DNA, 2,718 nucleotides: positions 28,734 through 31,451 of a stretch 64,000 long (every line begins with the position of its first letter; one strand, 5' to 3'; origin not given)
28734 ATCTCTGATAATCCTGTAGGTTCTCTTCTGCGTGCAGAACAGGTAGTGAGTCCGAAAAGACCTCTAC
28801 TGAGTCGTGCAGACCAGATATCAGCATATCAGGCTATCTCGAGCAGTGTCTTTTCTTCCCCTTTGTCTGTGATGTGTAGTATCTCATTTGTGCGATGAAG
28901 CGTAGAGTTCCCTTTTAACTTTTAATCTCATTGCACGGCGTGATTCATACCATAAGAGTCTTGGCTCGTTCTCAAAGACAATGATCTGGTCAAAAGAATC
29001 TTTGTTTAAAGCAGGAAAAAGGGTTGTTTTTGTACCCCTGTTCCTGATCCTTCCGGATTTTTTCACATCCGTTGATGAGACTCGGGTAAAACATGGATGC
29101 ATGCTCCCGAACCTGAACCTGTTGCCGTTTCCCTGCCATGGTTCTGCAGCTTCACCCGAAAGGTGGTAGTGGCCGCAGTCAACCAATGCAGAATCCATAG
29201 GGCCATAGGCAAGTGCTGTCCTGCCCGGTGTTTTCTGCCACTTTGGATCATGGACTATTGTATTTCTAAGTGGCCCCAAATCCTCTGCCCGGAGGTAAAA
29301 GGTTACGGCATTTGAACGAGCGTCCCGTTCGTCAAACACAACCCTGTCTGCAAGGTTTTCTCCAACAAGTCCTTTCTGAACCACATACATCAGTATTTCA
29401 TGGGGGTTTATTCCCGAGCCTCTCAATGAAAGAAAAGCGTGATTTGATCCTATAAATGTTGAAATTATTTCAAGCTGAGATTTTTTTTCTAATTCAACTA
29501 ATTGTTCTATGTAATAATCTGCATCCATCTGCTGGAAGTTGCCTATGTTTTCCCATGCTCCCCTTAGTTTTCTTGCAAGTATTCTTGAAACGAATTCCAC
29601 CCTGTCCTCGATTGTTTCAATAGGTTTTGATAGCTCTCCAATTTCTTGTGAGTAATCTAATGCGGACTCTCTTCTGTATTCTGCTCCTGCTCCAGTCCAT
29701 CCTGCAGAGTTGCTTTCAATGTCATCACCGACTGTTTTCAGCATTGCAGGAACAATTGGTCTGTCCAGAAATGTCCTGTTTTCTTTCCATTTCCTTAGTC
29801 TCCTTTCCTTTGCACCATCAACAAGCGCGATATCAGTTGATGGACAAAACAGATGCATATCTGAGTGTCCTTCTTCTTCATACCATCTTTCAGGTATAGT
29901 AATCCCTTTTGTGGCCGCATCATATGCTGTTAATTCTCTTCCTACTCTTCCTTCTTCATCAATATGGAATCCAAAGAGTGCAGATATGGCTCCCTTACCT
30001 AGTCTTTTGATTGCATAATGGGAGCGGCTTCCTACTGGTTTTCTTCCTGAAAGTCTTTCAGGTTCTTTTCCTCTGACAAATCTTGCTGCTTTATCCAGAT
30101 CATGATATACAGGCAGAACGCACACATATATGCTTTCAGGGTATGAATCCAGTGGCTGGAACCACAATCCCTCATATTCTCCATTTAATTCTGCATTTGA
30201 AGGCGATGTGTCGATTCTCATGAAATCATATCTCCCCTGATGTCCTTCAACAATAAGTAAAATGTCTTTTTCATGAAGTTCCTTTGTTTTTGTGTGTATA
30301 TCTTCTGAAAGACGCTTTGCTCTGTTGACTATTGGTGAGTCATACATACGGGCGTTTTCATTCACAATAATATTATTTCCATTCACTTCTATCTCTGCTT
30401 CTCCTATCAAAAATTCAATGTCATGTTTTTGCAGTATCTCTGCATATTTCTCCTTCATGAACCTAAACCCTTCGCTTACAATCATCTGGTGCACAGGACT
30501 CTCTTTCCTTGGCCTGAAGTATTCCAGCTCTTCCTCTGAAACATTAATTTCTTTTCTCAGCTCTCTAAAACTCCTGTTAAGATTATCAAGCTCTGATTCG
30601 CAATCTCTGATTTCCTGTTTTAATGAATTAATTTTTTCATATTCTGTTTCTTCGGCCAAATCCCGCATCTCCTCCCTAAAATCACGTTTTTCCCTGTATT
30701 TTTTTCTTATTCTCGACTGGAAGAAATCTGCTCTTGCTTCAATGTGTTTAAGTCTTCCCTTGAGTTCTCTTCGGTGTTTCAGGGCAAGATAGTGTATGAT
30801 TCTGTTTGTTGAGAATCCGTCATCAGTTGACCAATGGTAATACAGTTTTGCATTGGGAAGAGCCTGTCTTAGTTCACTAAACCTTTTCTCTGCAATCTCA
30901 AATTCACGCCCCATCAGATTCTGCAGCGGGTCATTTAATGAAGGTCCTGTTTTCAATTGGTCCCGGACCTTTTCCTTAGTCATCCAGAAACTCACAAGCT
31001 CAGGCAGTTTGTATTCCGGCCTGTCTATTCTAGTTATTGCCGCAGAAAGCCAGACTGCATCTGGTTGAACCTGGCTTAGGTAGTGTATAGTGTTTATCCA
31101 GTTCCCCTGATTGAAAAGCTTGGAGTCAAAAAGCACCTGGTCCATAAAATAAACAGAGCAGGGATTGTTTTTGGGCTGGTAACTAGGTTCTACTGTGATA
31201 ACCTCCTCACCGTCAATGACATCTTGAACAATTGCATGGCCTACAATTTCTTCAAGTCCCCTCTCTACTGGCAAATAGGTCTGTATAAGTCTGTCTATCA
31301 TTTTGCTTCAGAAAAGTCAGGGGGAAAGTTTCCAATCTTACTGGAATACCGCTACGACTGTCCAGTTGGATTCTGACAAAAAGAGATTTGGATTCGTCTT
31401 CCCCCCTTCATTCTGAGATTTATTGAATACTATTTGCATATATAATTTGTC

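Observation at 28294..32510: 4.15-kb insertion bracketed by a 68-bp direct repeat that duplicates the coding 3' end of the upstream gene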

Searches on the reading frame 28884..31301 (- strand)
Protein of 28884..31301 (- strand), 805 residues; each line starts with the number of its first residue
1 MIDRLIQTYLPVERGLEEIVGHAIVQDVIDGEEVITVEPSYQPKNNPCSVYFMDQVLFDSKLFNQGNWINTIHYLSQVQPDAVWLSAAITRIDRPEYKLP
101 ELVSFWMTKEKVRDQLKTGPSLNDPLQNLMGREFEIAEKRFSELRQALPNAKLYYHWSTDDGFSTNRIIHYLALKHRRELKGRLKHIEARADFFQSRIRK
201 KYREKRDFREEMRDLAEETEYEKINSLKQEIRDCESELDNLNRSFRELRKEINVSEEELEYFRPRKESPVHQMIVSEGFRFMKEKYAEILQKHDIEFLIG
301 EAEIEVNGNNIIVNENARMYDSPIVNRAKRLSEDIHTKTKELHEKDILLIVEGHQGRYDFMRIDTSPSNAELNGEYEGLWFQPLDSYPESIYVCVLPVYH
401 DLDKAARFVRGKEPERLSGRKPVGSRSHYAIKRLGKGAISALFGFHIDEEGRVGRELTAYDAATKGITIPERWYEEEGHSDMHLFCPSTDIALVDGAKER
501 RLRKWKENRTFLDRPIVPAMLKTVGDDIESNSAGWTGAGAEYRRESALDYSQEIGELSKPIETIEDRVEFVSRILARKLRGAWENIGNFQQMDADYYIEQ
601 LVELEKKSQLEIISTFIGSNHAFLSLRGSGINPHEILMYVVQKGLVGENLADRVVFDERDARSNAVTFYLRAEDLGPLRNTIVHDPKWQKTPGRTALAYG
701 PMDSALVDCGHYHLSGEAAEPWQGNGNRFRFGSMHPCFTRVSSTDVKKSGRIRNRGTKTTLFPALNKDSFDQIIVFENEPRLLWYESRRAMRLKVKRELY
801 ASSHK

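Call 8: search_protein_families(library=pfam, proteins=[window:28884-31301:-], max_evalue=0.01)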
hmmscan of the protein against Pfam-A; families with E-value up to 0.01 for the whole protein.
window:28884-31301:- (805 aa): 3 families
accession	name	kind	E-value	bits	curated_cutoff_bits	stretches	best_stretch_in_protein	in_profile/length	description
PF10174.14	Cast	-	0.0012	17.7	29.1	1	176-291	179-296/766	RIM-binding protein of the cytomatrix active zone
PF14257.11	DUF4349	-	0.0014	18.5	27.7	1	195-274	91-167/213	Domain of unknown function (DUF4349)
PF04849.18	HAP1_N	-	0.008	15.9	33.9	0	180-261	153-233/307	HAP1 N-terminal conserved region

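Call 24: search_protein_families(library=ncbifam, proteins=[window:28884-31301:-], max_evalue=0.01)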
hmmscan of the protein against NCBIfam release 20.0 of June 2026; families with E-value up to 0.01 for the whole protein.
window:28884-31301:- (805 aa): 4 families
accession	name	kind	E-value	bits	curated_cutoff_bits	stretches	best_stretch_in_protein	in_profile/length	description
NF045487.1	ASRP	equivalog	7.7e-05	21.5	300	1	176-260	356-446/593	archaea-specific SMC-related protein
TIGR04523.1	Mplasa_alph_rch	subfamily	0.00018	19.6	270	1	177-260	393-478/745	helix-rich protein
TIGR02169.1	SMC_prok_A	equivalog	0.0047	14.6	729.4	1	176-344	690-859/1165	chromosome segregation protein SMC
TIGR00414.1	serS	equivalog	0.0059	15.6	301.65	1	175-295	37-151/418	serine--tRNA ligase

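Call 25: search_protein_families(library=padloc, proteins=[window:28884-31301:-], max_evalue=0.01)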
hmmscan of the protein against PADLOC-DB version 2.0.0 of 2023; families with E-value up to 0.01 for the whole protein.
window:28884-31301:- (805 aa): 3 families
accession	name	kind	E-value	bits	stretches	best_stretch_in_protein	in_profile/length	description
PDLC00551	JetC2|JetC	-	5.5e-05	19.2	1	80-273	782-972/1365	DUF3584 domain; MukB-like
PDLC00582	JetC3|JetC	-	0.001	14.9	1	139-272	891-1021/1472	DUF3584 domain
PDLC03862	LmuB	-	0.0059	13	1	199-264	210-275/643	-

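Call 26: search_protein_families(library=phrogs, proteins=[window:28884-31301:-], max_evalue=0.01)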
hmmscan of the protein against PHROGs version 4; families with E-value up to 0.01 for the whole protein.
window:28884-31301:- (805 aa): 0 families

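Call 27: search_solved_structures(query=window:28884-31301:-, max_evalue=1)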
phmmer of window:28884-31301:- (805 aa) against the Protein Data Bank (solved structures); distinct sequences matched with E-value up to 1: 2.
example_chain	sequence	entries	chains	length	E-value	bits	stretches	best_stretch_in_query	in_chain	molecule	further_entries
1gaj_A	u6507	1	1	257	0.5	11.9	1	249-355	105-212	HIGH-AFFINITY BRANCHED CHAIN AMINO ACID TRANSPORT ATP-BINDING PROTEIN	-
1g9x_A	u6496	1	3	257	0.51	11.8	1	249-355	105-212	HIGH-AFFINITY BRANCHED-CHAIN AMINO ACID TRANSPORT ATP-BINDING PROTEIN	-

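Call 28: find_homologous_proteins(query=window:28884-31298:-)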
Query window:28884-31298:- (804 aa): 2 proteins with E <= 0.001 among 8000 candidates.
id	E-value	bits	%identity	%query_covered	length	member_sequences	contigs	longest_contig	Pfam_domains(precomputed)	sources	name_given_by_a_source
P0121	0.0e+0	1851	100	100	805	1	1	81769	-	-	-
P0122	1.4e-146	508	37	96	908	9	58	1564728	-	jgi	jgi:archaellum component FlaC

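Call 29: find_encoding_contigs(protein=P0122, flank=10000, max_places=8)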
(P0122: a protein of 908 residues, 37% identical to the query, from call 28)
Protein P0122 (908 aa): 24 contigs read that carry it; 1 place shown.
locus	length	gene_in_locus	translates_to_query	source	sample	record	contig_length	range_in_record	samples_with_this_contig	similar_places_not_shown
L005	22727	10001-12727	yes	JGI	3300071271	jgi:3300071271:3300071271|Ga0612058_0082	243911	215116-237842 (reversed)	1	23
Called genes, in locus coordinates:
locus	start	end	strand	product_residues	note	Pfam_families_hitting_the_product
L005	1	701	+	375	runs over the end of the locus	PF00579:tRNA-synt_1b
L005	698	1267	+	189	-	PF00117:GATase, PF07722:Peptidase_C26 (faint)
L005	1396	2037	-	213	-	PF00583:Acetyltransf_1, PF13673:Acetyltransf_10, PF13508:Acetyltransf_7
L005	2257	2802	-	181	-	-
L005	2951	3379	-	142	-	PF00583:Acetyltransf_1, PF13673:Acetyltransf_10, PF13508:Acetyltransf_7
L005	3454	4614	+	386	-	PF12832:MFS_1_like (faint), PF07690:MFS_1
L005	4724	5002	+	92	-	-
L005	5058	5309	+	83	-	-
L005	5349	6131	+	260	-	-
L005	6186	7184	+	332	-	PF00571:CBS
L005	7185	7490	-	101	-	-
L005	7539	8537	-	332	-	PF04014:MazE_antitoxin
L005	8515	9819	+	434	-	-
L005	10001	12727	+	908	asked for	-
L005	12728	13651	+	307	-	-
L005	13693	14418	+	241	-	PF00535:Glycos_transf_2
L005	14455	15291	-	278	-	-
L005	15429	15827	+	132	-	-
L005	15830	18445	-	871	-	PF14890:Intein_splicing, PF14528:LAGLIDADG_3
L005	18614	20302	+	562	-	PF13623:SurA_N_2, PF13624:SurA_N_3, PF09312:SurA_N (weak), PF13145:Rotamase_2, PF13616:Rotamase_3, PF00639:Rotamase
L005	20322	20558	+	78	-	-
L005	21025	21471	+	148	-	PF00293:NUDIX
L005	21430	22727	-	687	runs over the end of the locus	-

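Call 46: search_protein_representatives(protein=window:28884-31298:-)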
Query: 804 residues. Proteins with E-value up to 0.001 (for the whole library): 37; up to 1e-10: 30; up to 1e-30: 12. The best 37 are listed.
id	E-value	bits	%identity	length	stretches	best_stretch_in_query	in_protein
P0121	0.0e+00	1851.0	100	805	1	1-804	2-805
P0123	4.2e-123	428.9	36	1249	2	176-766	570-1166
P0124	1.3e-106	374.3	34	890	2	242-800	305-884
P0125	4.8e-85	303.0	33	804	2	110-783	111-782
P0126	3.7e-68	247.1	31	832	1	42-784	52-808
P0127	1.0e-34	136.5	26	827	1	24-637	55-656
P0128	8.3e-33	130.2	25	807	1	47-646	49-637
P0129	3.1e-32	128.3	27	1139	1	14-627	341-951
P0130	8.1e-32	127.0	26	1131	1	18-621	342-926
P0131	3.2e-31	125.0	25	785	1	47-635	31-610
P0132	5.1e-31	124.3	26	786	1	46-632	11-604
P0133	5.2e-31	124.3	27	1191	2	200-635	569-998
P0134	4.7e-29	117.8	25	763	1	48-631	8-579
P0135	1.8e-28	115.9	23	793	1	46-635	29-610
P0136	1.0e-25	106.8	26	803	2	44-314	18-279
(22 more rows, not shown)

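Call 48: search_solved_structures(query=A2, max_evalue=10)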
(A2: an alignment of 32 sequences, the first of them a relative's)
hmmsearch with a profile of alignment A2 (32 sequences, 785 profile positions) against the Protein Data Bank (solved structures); distinct sequences matched with E-value up to 10: 118 (the best 60 are shown).
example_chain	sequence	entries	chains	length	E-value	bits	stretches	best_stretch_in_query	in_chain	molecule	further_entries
7on8_A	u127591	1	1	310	1.2e-13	53.1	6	691-717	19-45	SAKe6AR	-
8pjs_A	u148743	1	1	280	1.6e-11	46.1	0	688-711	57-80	SAKeCEref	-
7ona_A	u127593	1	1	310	1.3e-09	39.8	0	689-717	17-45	SAKe6AC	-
7pvp_A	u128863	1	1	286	1.9e-07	32.7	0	689-714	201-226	SAKe6BC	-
7on6_A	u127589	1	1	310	1.7e-06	29.5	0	689-717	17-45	SAKe6AE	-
8pjz_A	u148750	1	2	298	5.1e-05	24.7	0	687-717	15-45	SAKe6EEtal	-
8pjy_A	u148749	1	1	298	5.6e-05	24.5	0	690-717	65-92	SAKe6EEref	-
2dq3_A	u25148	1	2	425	0.012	16.8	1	150-215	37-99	Seryl-tRNA synthetase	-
5apw_A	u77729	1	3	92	0.031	15.4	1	155-219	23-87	GENERAL CONTROL PROTEIN GCN4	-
5aps_A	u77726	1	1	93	0.032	15.4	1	155-219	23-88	GENERAL CONTROL PROTEIN GCN4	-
8pjw_A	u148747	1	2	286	0.036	15.2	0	687-717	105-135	SAKe6FE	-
5apq_A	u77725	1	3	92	0.044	14.9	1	155-219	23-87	GENERAL CONTROL PROTEIN GCN4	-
6ek7_A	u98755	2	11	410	0.046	14.9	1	114-211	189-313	YaxA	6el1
8pjx_A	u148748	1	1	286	0.049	14.8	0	689-717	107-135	SAKe6FR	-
9rgx_A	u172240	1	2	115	0.049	14.8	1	158-221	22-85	sc-apCC3-ACW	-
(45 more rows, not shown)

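Call 49: search_protein_families(library=pfam, alignment_id=A2, max_evalue=0.01)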
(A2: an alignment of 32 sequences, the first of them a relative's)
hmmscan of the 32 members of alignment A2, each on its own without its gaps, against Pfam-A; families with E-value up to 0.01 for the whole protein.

A. member 1, P0121 (805 aa): 3 families
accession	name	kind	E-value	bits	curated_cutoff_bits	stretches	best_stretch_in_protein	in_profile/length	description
PF10174.14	Cast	-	0.0012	17.7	29.1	1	176-291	179-296/766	RIM-binding protein of the cytomatrix active zone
PF14257.11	DUF4349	-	0.0014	18.5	27.7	1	195-274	91-167/213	Domain of unknown function (DUF4349)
PF04849.18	HAP1_N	-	0.008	15.9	33.9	0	180-261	153-233/307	HAP1 N-terminal conserved region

B. families by the number of members that match (of 32 scanned): 11 families
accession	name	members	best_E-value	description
PF03938.19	OmpH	2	0.00028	Outer membrane protein (OmpH-like)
PF04012.17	PspA_IM30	1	7.3e-05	PspA/IM30 family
PF00149.33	Metallophos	1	0.00032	Calcineurin-like phosphoesterase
PF10174.14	Cast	1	0.0012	RIM-binding protein of the cytomatrix active zone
PF14257.11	DUF4349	1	0.0014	Domain of unknown function (DUF4349)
PF06103.16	DUF948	1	0.0019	Bacterial protein of unknown function (DUF948)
PF25762.1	HAUS1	1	0.0031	HAUS augmin-like complex subunit 1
PF12362.13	DUF3646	1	0.0061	DNA polymerase III gamma and tau subunits C terminal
PF05266.19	DUF724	1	0.0069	Protein of unknown function (DUF724)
PF04849.18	HAP1_N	1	0.008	HAP1 N-terminal conserved region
PF14362.11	DUF4407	1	0.0098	Domain of unknown function (DUF4407)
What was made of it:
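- On Calcineurin-like metallophosphoesterase superfamily (805-aa cargo protein): One member hits PF00149 at E 3e-4 (call 49).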

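Call 50: find_homologous_proteins(query=A2, max_evalue=0.00001)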
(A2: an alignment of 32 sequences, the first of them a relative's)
Query A2 (32 sequences) (805 aa, profile of the alignment): 1 proteins with E <= 0.00001 among 8000 candidates.
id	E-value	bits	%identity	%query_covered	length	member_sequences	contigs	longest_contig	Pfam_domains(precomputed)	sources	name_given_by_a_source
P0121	1.8e-205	702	100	100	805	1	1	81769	-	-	-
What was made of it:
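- Tried and rejected: Third protein search, with the family alignment: returned only the query (call 50).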

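Call 52: find_encoding_contigs(protein=P0125, flank=8000, max_places=3)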
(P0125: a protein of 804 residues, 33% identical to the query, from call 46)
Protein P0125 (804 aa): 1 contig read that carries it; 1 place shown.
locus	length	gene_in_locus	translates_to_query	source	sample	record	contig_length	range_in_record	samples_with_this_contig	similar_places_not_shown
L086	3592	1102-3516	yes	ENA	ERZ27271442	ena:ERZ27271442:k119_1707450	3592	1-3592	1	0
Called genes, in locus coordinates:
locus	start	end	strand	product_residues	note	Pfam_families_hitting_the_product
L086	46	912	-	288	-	PF04014:MazE_antitoxin (weak)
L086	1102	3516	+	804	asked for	-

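Call 53: find_encoding_contigs(protein=P0124, flank=8000, max_places=3)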
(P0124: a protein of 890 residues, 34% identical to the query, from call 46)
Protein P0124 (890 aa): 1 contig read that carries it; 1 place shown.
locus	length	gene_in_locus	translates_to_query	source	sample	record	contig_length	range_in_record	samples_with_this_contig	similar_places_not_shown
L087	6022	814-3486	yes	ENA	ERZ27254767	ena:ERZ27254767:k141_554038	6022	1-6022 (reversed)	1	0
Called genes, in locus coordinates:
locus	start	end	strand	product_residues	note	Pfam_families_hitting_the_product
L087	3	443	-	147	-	?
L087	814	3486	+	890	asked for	-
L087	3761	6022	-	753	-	?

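Call 56: find_encoding_contigs(protein=P0127, flank=6000, max_places=2)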
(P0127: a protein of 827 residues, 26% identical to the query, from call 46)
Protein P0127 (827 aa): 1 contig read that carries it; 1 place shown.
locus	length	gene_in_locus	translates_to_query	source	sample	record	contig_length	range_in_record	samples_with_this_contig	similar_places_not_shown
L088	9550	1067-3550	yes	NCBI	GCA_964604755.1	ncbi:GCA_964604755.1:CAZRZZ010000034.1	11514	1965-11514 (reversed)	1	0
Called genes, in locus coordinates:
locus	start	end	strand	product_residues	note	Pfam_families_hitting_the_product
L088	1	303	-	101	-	?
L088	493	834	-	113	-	-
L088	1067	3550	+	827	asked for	-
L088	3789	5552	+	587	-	PF04068:Fer4_RLI, PF00037:Fer4 (weak), PF02463:SMC_N (faint), PF00005:ABC_tran, PF13304:AAA_21 (faint), PF00005:ABC_tran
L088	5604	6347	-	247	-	PF08704:GCD14, PF00398:RrnaAD (weak), PF05175:MTS (weak), PF06325:PrmA, PF13847:Methyltransf_31 (weak)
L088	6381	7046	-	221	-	-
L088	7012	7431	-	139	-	-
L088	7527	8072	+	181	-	PF13521:AAA_28 (weak), PF13671:AAA_33 (faint), PF00004:AAA (faint), PF13207:AAA_17 (weak), PF13238:AAA_18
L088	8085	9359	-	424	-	PF13662:Toprim_4, PF01751:Toprim (weak), PF13155:Toprim_2 (weak)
